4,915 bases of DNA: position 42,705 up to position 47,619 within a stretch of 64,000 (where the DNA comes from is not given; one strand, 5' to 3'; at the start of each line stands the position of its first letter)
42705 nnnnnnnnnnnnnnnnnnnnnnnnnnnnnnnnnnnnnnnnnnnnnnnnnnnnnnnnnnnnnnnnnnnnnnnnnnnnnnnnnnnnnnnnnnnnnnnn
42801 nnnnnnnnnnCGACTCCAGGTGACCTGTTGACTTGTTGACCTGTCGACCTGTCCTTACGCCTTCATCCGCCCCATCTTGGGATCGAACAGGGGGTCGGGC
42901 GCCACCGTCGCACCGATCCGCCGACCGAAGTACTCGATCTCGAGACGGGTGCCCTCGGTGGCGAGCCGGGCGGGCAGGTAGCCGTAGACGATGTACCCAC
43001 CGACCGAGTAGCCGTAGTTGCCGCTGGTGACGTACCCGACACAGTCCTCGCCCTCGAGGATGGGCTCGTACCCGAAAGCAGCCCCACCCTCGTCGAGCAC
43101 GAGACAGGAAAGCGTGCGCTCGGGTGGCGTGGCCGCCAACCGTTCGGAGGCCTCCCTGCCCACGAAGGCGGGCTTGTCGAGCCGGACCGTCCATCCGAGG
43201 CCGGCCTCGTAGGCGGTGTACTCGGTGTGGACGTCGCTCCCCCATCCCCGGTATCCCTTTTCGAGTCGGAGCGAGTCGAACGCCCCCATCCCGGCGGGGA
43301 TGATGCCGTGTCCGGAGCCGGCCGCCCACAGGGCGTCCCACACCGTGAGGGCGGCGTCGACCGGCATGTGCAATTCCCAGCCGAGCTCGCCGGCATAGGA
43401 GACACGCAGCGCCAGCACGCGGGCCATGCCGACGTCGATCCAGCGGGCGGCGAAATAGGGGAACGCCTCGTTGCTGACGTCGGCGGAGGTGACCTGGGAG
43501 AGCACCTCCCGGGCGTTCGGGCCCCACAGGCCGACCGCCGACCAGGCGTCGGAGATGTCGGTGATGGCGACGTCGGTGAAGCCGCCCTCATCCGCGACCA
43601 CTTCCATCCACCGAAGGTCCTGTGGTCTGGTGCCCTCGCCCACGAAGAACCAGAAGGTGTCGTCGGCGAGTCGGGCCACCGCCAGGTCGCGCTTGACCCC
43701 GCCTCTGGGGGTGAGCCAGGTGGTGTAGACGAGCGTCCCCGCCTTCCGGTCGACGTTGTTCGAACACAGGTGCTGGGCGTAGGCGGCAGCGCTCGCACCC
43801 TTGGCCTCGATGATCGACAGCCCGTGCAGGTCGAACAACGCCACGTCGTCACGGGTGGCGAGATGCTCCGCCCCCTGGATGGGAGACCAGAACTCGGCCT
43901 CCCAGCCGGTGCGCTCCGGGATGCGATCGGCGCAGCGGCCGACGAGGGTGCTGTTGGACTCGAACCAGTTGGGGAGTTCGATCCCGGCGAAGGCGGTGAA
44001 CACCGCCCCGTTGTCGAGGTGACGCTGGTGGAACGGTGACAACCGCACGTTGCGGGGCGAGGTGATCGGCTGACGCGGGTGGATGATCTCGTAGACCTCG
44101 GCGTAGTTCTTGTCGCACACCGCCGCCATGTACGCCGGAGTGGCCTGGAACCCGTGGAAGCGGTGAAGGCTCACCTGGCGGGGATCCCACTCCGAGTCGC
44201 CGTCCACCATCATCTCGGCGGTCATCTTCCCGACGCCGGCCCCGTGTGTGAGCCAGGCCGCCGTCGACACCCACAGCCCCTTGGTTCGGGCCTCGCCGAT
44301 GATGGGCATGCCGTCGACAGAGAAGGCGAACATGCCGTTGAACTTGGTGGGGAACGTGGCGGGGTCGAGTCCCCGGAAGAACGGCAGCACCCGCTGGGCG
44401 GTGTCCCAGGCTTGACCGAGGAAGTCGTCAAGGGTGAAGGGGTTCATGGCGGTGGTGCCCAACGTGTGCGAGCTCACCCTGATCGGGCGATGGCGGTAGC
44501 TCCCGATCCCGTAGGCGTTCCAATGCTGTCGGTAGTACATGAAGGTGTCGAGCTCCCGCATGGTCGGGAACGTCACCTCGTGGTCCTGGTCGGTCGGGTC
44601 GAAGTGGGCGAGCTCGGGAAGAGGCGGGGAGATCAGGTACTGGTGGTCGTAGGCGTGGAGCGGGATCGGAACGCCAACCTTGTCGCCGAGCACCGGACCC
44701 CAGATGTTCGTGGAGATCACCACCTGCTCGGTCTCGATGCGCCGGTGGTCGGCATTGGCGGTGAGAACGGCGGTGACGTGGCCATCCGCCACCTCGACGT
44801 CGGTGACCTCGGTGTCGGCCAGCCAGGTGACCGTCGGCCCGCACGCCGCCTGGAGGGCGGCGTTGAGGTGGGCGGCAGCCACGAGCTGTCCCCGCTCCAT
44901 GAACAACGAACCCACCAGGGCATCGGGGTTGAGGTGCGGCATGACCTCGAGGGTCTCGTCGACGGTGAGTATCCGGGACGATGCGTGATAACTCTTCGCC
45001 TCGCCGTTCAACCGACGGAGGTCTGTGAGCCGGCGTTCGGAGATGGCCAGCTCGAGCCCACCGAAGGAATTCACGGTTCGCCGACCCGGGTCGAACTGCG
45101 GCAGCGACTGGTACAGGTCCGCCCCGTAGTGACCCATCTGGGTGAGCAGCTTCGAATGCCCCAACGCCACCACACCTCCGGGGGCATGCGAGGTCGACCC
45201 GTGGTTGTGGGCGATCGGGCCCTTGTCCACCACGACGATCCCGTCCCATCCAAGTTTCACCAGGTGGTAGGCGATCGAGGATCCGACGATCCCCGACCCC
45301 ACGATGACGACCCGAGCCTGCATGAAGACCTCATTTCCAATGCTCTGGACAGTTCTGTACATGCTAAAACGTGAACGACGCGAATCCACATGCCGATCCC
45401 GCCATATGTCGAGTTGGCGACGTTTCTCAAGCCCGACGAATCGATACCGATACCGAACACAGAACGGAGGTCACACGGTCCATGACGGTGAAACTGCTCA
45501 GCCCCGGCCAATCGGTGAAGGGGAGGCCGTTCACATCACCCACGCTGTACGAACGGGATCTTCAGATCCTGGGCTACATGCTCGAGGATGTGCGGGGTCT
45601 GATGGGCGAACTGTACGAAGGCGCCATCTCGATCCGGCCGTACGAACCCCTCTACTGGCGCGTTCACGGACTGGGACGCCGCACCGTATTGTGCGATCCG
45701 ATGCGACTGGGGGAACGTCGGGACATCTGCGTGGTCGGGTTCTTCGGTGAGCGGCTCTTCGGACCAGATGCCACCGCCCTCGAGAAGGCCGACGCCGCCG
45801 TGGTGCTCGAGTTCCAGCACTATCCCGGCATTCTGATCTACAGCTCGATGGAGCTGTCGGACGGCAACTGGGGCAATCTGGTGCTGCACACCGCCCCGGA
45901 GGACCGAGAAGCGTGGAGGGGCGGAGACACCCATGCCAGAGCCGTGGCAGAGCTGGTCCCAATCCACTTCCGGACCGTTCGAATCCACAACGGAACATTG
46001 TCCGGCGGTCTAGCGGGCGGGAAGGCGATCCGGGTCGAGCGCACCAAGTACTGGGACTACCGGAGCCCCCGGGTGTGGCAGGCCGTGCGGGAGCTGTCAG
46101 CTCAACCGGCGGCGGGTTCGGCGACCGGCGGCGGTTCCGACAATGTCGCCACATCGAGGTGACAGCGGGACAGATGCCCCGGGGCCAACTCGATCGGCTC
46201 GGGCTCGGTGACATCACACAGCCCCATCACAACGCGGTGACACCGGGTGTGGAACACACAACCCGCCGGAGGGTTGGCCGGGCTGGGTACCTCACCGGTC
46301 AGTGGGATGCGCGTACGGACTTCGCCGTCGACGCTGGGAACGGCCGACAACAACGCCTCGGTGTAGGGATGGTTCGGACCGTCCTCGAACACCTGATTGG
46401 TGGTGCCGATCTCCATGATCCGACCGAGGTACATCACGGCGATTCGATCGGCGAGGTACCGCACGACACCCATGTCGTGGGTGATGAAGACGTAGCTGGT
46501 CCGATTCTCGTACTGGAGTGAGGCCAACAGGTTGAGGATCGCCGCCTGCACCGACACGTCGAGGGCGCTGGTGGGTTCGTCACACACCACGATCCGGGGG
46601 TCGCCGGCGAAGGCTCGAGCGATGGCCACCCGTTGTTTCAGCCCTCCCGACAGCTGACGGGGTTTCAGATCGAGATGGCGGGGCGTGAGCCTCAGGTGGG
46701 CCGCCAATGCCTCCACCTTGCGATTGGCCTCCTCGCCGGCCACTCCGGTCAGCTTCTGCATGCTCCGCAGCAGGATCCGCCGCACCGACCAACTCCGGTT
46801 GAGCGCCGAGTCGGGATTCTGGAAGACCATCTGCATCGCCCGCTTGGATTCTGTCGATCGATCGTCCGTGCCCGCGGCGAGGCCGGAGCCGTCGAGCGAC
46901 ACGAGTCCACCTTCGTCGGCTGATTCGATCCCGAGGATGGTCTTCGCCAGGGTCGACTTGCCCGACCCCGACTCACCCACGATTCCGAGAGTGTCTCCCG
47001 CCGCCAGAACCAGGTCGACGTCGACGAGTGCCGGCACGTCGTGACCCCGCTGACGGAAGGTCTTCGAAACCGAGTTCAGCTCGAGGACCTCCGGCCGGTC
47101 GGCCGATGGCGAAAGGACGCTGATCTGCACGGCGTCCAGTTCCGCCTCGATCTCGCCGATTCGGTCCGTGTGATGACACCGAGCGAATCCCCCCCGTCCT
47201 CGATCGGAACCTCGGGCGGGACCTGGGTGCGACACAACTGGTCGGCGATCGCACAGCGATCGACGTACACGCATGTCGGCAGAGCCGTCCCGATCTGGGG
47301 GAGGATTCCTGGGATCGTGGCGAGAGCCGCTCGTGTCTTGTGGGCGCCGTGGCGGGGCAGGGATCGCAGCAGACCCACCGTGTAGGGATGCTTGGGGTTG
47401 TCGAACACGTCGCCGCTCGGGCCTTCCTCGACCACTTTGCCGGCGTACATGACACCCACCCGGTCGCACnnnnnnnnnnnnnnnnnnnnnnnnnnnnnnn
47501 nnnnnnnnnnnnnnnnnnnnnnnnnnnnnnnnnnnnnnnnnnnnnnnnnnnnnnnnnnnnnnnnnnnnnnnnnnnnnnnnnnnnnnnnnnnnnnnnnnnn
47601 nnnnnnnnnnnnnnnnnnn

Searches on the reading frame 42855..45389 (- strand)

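Call 16: search_protein_families(library=pfam, proteins=[window:42855-45389:-], max_evalue=0.00001)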
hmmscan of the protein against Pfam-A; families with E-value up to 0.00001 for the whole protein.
window:42855-45389:- (844 aa): 4 families
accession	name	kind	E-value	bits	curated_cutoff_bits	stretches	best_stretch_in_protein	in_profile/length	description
PF01571.26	GCV_T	-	1.3e-75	254.4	25.6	1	453-734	1-255/255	Aminomethyltransferase folate-binding domain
PF01266.30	DAO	-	2e-40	139.9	27.9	1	26-393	1-353/353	FAD dependent oxidoreductase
PF08669.17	GCV_T_C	-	9.3e-19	67.6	25.9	1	758-836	1-80/80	Glycine cleavage T-protein C-terminal barrel domain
PF16350.10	FAO_M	-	1e-12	48.4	27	1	396-451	1-56/56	FAD dependent oxidoreductase central domain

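Call 30: search_protein_families(library=ncbifam, proteins=[window:42855-45389:-], max_evalue=1e-30)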
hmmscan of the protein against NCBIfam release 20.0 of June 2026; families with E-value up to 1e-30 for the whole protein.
window:42855-45389:- (844 aa): 5 families
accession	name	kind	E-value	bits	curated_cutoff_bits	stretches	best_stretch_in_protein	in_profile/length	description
NF001567.0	PRK00389.1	subfamily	7.1e-59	199.6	300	1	493-837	22-355/359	glycine cleavage system aminomethyltransferase GcvT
NF053776.1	TmaoDeMthMsil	equivalog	3.1e-49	168.2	1100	1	507-843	420-762/763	trimethylamine N-oxide demethylase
TIGR01372.1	soxA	subfamily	1.5e-48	165.4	1164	1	448-843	607-995/996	sarcosine oxidase subunit alpha family protein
TIGR00528.1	gcvT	equivalog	1.7e-44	152.3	235.85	1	492-834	19-359/362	glycine cleavage system aminomethyltransferase GcvT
NF010093.0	PRK13579.1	equivalog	1.3e-41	142.7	459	1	507-836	43-365/371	glycine cleavage system aminomethyltransferase GcvT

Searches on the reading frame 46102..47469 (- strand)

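Call 16: search_protein_families(library=pfam, proteins=[window:46102-47469:-], max_evalue=0.00001)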
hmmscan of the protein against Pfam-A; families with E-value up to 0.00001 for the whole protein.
window:46102-47469:- (455 aa): 4 families
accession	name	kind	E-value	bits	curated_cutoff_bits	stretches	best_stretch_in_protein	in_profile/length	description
PF00005.33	ABC_tran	-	1.6e-27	97.2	25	1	150-301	3-137/137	ABC transporter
PF08352.17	oligo_HPY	-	1.2e-16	61.3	27.1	1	352-413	1-61/65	Oligopeptide/dipeptide transporter, C-terminal region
PF02463.25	SMC_N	-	4e-08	33.4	40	1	162-339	28-205/220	RecF/RecN/SMC N terminal domain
PF13304.12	AAA_21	-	1e-06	29.5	27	0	268-336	233-303/304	AAA domain, putative AbiEii toxin, Type IV TA system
